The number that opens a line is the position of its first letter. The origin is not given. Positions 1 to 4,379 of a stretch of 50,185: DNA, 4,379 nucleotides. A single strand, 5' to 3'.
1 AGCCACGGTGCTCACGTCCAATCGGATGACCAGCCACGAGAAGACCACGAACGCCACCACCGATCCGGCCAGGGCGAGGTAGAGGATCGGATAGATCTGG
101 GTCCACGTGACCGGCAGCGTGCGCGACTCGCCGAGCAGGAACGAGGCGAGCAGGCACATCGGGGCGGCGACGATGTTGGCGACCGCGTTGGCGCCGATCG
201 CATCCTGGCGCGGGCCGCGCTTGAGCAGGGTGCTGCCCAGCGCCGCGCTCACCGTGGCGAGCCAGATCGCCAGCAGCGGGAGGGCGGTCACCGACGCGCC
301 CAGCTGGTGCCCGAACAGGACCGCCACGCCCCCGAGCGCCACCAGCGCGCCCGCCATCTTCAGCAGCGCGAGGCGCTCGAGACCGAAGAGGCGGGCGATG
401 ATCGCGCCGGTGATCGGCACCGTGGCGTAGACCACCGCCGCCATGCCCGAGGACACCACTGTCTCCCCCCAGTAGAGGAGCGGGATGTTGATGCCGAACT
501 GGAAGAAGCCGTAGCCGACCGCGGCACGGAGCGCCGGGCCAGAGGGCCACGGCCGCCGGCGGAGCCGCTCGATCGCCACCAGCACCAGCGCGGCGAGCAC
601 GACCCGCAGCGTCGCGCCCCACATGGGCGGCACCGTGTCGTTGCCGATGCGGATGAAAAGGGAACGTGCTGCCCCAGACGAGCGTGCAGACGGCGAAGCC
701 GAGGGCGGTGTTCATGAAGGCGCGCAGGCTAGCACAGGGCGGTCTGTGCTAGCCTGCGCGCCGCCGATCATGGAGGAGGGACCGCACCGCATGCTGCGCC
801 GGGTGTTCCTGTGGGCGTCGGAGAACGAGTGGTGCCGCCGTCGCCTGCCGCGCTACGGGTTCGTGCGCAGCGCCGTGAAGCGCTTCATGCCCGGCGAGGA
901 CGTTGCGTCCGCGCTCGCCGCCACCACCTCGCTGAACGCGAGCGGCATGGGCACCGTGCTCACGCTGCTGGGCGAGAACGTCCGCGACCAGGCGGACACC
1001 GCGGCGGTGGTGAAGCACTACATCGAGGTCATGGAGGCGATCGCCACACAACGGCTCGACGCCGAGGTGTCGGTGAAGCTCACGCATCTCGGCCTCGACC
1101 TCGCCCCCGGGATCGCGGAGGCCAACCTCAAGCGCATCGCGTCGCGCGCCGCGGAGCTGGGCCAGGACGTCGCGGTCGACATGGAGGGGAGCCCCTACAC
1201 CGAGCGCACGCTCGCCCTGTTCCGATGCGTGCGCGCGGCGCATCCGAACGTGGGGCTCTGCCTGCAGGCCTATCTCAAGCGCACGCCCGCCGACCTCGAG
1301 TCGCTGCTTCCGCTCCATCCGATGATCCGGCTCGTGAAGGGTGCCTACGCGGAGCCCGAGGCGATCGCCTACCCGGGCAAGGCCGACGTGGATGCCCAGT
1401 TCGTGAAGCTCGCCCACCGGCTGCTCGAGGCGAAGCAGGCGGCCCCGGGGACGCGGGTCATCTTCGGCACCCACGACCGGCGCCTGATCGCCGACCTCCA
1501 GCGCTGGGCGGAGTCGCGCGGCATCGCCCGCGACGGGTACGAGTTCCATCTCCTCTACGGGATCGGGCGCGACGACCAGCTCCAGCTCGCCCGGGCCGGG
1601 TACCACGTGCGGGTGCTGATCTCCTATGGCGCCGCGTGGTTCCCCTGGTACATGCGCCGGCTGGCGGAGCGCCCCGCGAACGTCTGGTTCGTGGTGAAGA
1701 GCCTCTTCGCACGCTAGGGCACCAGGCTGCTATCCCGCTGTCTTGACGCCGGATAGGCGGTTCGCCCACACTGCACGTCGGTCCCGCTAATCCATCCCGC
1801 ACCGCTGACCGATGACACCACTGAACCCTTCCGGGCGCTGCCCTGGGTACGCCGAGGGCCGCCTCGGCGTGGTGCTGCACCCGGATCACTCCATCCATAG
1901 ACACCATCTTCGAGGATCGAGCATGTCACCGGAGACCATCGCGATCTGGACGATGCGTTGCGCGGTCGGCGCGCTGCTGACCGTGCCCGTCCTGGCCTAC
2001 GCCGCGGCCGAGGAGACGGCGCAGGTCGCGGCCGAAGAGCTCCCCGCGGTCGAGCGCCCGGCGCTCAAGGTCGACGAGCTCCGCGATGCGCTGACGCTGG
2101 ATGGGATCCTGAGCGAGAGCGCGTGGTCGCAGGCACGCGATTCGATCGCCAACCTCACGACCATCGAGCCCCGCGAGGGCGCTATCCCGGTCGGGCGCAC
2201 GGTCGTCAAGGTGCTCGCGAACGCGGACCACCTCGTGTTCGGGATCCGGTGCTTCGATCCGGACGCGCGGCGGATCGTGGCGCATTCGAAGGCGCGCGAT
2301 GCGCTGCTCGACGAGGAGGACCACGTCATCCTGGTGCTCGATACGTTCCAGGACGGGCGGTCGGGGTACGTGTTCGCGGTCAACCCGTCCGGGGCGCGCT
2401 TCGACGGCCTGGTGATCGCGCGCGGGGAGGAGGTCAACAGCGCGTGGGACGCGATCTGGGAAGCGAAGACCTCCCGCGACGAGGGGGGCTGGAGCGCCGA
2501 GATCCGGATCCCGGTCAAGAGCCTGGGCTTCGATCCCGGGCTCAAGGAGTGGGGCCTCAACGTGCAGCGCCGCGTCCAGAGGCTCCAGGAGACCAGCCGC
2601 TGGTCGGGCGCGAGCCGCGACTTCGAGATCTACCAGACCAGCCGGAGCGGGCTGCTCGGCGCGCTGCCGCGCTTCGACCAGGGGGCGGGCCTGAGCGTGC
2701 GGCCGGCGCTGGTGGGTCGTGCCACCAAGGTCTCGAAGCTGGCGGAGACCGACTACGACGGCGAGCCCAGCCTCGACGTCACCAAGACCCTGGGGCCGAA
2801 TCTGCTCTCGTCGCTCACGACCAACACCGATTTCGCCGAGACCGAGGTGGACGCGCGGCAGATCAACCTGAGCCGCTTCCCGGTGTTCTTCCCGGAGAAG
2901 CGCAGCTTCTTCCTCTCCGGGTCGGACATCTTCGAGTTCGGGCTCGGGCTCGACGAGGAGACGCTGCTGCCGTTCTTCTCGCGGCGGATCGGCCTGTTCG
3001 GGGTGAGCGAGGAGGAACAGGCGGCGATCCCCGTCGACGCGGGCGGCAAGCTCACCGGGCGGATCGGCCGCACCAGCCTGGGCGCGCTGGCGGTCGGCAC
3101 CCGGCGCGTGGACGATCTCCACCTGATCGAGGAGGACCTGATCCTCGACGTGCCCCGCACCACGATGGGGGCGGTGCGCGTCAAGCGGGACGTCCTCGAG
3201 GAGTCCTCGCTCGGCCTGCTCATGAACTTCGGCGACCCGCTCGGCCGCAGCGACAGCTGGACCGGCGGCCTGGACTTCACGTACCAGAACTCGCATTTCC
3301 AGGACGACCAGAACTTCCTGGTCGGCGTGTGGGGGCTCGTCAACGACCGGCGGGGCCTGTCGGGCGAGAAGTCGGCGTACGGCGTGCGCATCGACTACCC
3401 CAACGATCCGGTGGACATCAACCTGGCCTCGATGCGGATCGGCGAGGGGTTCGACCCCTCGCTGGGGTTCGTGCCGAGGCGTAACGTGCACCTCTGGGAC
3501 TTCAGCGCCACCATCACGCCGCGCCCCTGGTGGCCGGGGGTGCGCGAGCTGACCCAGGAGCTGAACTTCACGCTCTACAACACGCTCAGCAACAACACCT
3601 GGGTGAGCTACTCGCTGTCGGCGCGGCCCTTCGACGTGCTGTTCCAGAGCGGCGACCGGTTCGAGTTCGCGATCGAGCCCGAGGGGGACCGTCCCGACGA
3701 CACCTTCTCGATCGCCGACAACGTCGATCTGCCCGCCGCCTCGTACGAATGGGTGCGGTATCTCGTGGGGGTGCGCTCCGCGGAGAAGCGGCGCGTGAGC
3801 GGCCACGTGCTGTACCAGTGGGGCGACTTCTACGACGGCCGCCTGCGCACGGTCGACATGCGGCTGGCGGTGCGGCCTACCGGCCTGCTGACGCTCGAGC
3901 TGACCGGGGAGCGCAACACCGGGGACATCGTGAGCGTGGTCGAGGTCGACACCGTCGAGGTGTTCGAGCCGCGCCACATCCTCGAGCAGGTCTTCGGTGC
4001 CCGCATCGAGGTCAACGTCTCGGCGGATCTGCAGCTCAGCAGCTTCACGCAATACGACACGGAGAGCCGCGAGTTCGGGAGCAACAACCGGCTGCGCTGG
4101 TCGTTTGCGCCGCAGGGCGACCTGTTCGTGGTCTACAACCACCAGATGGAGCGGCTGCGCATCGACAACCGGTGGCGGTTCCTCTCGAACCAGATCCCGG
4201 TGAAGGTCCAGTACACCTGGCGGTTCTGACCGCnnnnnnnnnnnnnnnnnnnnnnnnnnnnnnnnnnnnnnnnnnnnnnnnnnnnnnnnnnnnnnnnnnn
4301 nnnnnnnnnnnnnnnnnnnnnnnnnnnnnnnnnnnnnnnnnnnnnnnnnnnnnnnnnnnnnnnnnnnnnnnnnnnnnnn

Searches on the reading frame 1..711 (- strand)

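Call 13: search_protein_families(library=pfam, proteins=[window:1-711:-], max_evalue=0.001)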
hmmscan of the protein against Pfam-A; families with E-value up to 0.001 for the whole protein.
window:1-711:- (237 aa): 1 family
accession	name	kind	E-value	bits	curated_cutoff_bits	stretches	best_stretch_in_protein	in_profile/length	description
PF00892.27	EamA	-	5e-20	72.6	28.2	2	17-133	18-134/135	EamA-like transporter family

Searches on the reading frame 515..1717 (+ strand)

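Call 11: search_protein_families(library=pfam, proteins=[window:515-1717:+], max_evalue=0.001)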
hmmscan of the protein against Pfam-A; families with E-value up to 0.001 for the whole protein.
window:515-1717:+ (400 aa): 1 family
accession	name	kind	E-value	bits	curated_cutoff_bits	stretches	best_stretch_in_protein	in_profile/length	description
PF01619.24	Pro_dh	-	3.9e-34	118.9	27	1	134-393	2-276/278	Proline dehydrogenase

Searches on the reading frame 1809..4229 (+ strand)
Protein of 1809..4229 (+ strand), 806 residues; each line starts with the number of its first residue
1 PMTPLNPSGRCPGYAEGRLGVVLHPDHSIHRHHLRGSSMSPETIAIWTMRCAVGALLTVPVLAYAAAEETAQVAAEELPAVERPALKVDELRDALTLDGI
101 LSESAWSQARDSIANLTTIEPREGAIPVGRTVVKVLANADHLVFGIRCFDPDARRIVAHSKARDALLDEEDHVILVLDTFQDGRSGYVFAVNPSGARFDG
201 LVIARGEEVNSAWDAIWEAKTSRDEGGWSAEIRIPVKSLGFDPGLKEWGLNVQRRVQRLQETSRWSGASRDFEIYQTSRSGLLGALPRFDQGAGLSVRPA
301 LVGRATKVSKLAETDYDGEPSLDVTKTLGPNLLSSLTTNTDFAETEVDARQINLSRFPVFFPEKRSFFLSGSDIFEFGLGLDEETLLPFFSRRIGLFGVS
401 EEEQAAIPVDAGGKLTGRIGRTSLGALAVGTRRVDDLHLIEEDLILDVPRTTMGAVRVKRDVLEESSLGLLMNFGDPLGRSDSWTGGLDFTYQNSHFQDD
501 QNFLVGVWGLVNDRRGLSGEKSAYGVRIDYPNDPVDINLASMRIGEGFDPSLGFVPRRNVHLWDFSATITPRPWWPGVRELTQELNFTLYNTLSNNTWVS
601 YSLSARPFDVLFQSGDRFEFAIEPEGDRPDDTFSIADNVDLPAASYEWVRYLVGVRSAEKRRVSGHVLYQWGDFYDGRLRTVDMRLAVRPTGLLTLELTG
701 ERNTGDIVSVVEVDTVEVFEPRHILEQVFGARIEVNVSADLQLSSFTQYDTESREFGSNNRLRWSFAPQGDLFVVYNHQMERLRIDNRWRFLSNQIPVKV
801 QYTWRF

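Call 11: search_protein_families(library=pfam, proteins=[window:1809-4229:+], max_evalue=0.001)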
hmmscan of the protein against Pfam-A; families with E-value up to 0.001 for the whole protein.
window:1809-4229:+ (806 aa): 1 family
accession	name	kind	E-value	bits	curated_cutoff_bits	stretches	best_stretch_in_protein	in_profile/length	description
PF19313.5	DUF5916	-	3.8e-07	29.7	22.6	1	341-400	49-100/572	Domain of unknown function (DUF5916)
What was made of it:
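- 1812..4229 (+): DUF5916 protein (805 aa), a recurrent neighbour of the cassette. Its link to the system is possible but unproven. Pfam hit (call 11).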

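Call 91: search_solved_structures(query=window:1812-4229:+, max_evalue=1)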
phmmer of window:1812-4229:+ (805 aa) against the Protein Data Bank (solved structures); distinct sequences matched with E-value up to 1: 1.
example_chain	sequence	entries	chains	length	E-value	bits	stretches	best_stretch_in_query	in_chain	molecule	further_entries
5b46_A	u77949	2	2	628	0.55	11.4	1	181-219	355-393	2-oxoacid--ferredoxin oxidoreductase alpha subunit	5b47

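Call 92: search_protein_families(library=ncbifam, proteins=[window:1812-4229:+], max_evalue=0.01)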
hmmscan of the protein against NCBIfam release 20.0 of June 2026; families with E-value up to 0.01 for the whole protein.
window:1812-4229:+ (805 aa): 0 families
